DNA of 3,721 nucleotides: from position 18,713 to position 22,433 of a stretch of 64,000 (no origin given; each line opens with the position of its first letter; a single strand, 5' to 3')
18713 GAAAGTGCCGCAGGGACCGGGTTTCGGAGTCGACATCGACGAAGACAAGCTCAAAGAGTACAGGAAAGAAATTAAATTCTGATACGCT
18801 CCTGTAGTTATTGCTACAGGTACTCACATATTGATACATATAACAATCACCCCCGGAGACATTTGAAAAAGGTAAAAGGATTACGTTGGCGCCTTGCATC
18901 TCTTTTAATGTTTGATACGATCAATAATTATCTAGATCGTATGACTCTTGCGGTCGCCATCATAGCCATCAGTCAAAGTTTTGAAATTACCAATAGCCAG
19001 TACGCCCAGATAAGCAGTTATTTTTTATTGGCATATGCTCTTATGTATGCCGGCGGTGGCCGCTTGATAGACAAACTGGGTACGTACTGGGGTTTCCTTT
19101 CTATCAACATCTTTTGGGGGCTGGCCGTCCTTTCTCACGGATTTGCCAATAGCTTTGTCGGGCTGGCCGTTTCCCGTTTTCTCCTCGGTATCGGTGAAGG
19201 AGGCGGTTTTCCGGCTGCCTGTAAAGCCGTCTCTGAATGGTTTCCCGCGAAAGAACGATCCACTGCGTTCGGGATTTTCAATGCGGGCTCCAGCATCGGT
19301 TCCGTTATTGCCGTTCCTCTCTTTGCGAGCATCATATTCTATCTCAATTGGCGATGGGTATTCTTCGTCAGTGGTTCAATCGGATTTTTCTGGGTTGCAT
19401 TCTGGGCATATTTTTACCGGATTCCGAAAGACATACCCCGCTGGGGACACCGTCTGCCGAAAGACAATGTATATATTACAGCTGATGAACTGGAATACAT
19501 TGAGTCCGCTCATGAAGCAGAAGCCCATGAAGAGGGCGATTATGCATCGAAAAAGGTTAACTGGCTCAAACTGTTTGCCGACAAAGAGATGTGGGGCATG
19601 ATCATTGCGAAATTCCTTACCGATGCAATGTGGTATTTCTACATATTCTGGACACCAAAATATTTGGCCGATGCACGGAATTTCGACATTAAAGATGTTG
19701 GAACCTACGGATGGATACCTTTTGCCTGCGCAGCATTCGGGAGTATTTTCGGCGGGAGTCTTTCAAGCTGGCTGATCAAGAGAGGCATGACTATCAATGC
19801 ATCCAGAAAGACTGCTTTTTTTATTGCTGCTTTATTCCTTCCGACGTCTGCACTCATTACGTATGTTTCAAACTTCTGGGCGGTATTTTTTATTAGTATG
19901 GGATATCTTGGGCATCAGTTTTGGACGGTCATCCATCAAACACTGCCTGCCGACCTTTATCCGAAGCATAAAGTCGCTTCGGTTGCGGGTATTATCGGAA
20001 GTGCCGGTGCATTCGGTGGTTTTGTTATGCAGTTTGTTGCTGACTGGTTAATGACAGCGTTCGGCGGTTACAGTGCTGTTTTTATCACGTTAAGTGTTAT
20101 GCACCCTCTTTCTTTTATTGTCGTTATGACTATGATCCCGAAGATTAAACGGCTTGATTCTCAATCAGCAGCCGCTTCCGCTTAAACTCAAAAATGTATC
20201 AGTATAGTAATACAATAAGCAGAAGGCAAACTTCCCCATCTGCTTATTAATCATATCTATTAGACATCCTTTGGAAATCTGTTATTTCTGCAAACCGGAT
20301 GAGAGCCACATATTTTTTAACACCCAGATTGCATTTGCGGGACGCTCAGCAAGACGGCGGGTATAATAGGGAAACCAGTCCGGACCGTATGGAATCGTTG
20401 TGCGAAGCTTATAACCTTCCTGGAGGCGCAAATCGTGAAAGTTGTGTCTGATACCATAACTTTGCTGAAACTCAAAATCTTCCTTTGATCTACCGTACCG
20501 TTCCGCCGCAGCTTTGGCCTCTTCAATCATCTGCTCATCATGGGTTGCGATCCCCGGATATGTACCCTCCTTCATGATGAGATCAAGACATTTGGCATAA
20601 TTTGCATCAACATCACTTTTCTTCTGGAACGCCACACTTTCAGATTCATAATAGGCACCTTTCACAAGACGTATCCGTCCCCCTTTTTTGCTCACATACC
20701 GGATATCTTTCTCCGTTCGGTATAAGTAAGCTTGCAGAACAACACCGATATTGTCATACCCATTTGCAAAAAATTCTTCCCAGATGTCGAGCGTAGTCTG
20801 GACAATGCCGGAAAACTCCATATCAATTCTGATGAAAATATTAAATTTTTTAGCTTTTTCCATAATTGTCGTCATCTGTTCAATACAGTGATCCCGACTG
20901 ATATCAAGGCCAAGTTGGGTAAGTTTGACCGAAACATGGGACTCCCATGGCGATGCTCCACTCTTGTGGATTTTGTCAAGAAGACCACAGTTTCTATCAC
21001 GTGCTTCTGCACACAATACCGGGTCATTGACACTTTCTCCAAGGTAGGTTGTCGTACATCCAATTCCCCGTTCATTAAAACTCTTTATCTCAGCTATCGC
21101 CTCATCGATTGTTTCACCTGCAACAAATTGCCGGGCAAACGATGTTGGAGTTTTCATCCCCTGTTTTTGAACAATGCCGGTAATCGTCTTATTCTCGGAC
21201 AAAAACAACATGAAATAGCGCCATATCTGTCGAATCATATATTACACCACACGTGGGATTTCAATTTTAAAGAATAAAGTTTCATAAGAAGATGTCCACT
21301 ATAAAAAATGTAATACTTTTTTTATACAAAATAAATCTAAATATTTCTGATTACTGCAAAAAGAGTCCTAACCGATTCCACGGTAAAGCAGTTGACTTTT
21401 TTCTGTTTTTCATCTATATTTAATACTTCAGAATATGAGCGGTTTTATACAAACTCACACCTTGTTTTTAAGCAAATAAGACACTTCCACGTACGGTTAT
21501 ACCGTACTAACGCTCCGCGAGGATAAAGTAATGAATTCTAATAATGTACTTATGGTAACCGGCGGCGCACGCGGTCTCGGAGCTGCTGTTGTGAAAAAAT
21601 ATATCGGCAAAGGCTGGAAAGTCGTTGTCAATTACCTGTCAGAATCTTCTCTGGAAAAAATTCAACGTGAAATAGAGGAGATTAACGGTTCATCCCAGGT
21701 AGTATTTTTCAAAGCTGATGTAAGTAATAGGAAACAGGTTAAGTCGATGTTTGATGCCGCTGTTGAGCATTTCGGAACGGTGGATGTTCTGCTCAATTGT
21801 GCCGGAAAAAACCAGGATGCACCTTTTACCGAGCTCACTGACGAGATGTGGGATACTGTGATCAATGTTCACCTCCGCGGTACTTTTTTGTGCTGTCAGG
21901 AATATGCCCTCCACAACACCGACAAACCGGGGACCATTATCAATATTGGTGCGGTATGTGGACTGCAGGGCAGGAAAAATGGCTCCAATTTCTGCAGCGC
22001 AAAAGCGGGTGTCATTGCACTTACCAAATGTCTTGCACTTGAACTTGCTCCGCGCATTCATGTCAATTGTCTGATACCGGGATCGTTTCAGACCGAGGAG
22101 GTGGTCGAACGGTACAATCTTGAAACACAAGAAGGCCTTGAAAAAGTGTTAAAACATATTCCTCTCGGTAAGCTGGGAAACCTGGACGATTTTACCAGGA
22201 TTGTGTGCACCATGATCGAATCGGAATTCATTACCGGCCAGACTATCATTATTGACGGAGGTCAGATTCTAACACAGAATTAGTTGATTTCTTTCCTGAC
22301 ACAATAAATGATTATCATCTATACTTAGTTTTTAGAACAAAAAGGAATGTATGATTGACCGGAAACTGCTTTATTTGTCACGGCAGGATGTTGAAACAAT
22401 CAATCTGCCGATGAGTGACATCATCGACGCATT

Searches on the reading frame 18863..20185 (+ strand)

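Call 31: search_protein_families(library=pfam, max_evalue=0.00001, proteins=[window:18863-20185:+])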
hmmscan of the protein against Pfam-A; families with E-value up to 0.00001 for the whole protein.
window:18863-20185:+ (440 aa): 2 families
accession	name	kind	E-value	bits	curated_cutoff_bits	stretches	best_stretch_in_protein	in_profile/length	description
PF07690.21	MFS_1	-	8.9e-57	193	33.4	2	20-388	6-345/347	Major Facilitator Superfamily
PF00083.30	Sugar_tr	-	2.2e-08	33.8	22.3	1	43-430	44-442/452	Sugar (and other) transporter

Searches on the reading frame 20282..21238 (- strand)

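Call 31: search_protein_families(library=pfam, max_evalue=0.00001, proteins=[window:20282-21238:-])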
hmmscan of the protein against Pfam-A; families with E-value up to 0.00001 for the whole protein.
window:20282-21238:- (318 aa): 1 family
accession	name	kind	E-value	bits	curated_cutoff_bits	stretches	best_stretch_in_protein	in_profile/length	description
PF01619.24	Pro_dh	-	4.8e-37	128.5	27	1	48-302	2-272/278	Proline dehydrogenase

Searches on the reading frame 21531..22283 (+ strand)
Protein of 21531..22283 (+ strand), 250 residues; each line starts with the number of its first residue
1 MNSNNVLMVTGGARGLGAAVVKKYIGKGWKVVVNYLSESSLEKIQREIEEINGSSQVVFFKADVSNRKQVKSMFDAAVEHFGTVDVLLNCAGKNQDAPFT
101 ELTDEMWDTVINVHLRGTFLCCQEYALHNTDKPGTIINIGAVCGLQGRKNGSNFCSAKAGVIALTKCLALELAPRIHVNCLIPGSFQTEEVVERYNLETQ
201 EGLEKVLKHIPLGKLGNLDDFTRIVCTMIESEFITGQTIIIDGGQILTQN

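Call 31: search_protein_families(library=pfam, max_evalue=0.00001, proteins=[window:21531-22283:+])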
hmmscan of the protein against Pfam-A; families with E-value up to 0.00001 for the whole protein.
window:21531-22283:+ (250 aa): 4 families
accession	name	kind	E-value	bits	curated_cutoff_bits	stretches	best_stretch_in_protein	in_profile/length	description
PF13561.12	adh_short_C2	-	5.6e-49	167.3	27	1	13-244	3-234/236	Enoyl-(Acyl carrier protein) reductase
PF00106.31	adh_short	-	1.1e-48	165.8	26.6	1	6-191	2-187/195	short chain dehydrogenase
PF08659.16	KR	-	2.8e-14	53.9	22.6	1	7-156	3-151/180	KR domain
PF23441.1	SDR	-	1.3e-06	28.4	27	1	8-247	11-257/258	SDR-like rossmann domain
